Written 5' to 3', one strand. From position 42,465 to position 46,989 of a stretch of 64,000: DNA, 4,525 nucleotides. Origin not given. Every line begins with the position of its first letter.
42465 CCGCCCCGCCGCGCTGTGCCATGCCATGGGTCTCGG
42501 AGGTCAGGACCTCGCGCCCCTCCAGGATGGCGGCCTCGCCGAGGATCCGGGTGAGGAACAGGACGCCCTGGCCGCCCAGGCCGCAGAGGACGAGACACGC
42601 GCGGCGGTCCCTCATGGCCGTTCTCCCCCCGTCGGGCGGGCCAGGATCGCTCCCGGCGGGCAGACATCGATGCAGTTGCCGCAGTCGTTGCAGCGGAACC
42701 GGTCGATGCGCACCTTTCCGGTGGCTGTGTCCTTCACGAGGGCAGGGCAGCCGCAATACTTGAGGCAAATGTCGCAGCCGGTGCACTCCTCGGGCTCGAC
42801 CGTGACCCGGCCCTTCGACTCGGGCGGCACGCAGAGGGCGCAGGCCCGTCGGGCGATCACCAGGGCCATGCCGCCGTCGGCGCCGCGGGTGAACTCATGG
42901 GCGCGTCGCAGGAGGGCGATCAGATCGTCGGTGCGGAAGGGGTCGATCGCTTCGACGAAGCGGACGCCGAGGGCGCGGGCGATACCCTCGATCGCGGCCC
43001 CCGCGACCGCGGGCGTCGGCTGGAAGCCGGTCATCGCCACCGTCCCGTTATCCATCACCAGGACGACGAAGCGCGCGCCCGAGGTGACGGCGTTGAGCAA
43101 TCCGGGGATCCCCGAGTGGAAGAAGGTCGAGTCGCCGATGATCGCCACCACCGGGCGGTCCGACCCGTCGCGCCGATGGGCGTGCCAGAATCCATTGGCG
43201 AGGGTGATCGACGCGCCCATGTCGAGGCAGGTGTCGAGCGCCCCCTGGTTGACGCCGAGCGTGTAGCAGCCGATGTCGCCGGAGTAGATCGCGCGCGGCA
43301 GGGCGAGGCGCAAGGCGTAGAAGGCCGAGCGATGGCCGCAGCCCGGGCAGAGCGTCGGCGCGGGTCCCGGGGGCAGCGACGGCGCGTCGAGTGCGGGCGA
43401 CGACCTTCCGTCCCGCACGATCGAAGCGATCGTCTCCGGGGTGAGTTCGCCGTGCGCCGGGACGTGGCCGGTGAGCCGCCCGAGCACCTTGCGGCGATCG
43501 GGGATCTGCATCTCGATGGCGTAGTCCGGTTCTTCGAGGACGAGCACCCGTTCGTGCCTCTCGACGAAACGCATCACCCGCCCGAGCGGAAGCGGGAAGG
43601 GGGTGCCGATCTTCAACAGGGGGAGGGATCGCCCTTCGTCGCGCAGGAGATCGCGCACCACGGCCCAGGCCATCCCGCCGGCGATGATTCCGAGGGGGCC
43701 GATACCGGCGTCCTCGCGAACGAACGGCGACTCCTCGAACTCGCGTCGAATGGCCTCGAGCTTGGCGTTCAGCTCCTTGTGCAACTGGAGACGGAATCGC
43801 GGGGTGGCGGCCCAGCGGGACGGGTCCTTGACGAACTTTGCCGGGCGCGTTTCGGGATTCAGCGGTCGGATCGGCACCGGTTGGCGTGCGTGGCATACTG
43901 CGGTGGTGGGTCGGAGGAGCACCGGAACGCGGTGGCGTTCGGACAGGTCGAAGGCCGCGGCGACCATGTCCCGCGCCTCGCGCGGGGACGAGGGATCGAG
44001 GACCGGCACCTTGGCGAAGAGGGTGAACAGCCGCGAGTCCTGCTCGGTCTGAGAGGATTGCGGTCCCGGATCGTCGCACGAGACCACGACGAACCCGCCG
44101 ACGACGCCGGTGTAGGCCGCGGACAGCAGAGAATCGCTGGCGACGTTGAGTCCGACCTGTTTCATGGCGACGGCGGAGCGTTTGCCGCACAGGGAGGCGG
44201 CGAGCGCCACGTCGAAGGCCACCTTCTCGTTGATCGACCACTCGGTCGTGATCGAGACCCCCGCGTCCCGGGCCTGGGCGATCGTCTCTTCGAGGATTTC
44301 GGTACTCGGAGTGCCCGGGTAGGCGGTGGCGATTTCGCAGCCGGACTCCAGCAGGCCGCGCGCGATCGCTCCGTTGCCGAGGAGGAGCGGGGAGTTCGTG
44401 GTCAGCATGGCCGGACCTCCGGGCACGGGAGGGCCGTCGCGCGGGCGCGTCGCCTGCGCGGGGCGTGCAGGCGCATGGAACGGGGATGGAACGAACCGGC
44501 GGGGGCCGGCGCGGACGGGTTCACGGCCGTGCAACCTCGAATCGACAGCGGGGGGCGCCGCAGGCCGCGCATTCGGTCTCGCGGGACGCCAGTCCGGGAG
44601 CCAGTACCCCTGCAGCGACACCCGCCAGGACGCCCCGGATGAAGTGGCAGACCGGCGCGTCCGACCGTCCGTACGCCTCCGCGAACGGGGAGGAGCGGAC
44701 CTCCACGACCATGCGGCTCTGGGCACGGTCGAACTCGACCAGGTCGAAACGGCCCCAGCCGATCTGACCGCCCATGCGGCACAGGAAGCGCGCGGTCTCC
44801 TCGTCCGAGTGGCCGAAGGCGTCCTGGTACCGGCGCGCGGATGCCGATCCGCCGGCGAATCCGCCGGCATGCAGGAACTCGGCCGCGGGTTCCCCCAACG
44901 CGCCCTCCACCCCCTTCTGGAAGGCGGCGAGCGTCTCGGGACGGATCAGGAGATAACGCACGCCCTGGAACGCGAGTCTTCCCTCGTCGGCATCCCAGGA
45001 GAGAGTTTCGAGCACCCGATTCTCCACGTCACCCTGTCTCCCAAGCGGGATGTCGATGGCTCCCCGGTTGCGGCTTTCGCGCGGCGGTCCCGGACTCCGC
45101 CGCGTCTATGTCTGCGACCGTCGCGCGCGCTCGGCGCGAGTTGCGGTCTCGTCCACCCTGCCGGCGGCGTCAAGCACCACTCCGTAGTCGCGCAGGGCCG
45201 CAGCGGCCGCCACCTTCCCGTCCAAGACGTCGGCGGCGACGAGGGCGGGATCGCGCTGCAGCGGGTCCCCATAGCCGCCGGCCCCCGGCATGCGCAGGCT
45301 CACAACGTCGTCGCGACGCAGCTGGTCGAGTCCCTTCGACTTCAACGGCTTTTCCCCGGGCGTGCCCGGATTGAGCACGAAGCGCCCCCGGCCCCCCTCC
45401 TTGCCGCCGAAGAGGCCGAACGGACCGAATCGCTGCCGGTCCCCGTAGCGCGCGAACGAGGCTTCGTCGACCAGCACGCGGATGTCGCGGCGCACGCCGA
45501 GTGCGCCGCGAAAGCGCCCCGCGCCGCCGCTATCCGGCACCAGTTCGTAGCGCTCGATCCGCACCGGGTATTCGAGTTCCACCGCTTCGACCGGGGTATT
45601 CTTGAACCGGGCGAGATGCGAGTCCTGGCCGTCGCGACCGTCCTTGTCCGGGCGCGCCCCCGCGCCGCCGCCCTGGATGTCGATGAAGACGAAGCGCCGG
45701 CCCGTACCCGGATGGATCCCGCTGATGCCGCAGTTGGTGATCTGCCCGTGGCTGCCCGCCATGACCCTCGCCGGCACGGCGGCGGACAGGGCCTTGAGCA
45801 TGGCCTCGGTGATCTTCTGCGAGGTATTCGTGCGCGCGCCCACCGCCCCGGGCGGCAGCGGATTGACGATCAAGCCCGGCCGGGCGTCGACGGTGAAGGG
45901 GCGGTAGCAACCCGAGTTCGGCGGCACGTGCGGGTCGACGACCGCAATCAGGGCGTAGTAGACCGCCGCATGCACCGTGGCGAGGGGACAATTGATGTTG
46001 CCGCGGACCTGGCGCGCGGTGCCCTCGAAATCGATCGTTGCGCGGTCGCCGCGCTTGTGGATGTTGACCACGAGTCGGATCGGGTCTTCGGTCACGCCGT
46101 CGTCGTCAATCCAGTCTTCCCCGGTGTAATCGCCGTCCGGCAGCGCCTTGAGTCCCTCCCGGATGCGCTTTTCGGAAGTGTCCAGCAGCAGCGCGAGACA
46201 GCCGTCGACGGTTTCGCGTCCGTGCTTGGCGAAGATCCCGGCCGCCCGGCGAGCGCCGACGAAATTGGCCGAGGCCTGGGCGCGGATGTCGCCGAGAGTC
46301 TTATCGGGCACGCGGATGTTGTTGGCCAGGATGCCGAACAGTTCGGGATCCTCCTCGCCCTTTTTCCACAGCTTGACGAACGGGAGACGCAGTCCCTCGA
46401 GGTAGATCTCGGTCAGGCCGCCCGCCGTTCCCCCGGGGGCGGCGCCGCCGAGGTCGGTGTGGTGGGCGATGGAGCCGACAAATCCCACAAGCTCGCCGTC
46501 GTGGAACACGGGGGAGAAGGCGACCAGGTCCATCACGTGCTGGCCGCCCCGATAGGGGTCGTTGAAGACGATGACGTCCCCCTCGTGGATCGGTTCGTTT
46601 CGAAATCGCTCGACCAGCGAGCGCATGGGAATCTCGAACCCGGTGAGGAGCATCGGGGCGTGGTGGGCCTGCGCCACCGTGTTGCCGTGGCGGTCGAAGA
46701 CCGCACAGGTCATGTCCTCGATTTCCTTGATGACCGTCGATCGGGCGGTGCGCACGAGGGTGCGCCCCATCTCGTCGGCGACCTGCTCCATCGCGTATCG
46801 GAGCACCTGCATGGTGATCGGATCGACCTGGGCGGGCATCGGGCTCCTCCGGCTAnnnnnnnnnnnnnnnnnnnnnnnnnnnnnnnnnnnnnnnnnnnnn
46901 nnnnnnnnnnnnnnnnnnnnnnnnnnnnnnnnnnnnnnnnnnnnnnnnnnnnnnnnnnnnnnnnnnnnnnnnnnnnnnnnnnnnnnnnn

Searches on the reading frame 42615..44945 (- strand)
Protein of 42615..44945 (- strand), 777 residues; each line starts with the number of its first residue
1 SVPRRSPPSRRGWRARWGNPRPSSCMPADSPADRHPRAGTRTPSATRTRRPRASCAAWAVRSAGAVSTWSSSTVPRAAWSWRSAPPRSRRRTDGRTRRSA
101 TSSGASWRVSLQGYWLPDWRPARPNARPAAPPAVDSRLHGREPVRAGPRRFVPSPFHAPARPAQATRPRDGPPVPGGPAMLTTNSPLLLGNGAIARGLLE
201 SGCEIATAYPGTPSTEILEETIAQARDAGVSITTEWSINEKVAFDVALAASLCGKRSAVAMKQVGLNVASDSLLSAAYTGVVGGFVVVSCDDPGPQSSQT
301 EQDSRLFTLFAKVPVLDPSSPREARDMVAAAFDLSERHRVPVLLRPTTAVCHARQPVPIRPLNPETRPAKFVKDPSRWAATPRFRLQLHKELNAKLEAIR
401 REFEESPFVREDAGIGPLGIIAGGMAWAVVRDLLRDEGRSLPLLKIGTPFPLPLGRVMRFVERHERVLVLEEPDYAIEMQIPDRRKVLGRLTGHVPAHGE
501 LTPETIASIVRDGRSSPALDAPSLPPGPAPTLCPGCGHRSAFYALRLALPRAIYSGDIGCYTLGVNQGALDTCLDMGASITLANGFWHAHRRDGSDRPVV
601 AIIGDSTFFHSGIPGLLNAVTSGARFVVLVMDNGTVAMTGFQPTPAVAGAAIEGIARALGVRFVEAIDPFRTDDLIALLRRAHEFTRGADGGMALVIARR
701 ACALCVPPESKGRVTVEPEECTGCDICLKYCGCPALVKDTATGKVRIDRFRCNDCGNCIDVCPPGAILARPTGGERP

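Call 39: search_protein_families(library=pfam, proteins=[window:42615-44945:-], max_evalue=0.0001)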
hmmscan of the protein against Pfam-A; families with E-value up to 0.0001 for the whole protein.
window:42615-44945:- (777 aa): 6 families
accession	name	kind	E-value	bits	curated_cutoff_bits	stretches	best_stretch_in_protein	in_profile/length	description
PF01855.24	POR_N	-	1e-14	55.3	27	1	197-368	2-175/231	Pyruvate flavodoxin/ferredoxin oxidoreductase, thiamine diP-bdg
PF02775.26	TPP_enzyme_C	-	4.6e-14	52.9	21.9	1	557-689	1-142/151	Thiamine pyrophosphate enzyme, C-terminal TPP binding domain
PF13237.11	Fer4_10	-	2.4e-06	27.8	25.5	1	714-763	2-53/53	4Fe-4S dicluster domain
PF12838.12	Fer4_7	-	1.8e-05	25.5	27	1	721-766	2-52/52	4Fe-4S dicluster domain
PF13187.11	Fer4_9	-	3.6e-05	24.1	27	0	720-767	1-52/52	4Fe-4S dicluster domain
PF00037.32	Fer4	-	4.2e-05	23.6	21.1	1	746-767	2-23/24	4Fe-4S binding domain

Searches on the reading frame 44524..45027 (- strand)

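Call 62: search_protein_families(library=pfam, proteins=[window:44524-45027:-], max_evalue=0.0001)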
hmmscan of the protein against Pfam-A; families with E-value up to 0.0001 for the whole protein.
window:44524-45027:- (168 aa): 2 families
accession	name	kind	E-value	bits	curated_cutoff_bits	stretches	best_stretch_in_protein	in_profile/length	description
PF02830.23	V4R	-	2.8e-17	63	31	1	106-165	1-60/62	V4R domain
PF06505.16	XylR_N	-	2.2e-05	24.6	23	0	7-79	4-77/101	Activator of aromatic catabolism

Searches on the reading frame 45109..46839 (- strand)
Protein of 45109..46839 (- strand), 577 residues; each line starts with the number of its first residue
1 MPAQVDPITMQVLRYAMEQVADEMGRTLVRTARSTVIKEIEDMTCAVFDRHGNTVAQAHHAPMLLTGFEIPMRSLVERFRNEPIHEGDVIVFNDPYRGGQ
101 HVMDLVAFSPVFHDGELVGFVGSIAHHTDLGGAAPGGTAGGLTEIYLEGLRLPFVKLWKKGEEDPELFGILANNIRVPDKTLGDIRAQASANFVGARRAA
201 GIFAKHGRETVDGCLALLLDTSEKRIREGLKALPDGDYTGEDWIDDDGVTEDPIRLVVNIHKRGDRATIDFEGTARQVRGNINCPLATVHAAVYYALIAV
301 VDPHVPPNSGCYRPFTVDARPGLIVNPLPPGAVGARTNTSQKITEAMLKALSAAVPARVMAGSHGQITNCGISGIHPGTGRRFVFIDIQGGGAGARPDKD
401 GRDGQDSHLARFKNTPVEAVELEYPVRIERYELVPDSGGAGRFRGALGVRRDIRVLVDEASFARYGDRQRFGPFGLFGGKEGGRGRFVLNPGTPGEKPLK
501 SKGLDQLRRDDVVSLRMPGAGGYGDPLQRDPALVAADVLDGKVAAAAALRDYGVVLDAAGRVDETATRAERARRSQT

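Call 62: search_protein_families(library=pfam, proteins=[window:45109-46839:-], max_evalue=0.0001)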
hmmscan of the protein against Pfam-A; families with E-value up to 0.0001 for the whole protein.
window:45109-46839:- (577 aa): 1 family
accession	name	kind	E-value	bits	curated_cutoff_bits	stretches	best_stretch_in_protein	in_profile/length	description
PF02538.19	Hydantoinase_B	-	1.5e-177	591.6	26.8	1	6-526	1-519/519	Hydantoinase B/oxoprolinase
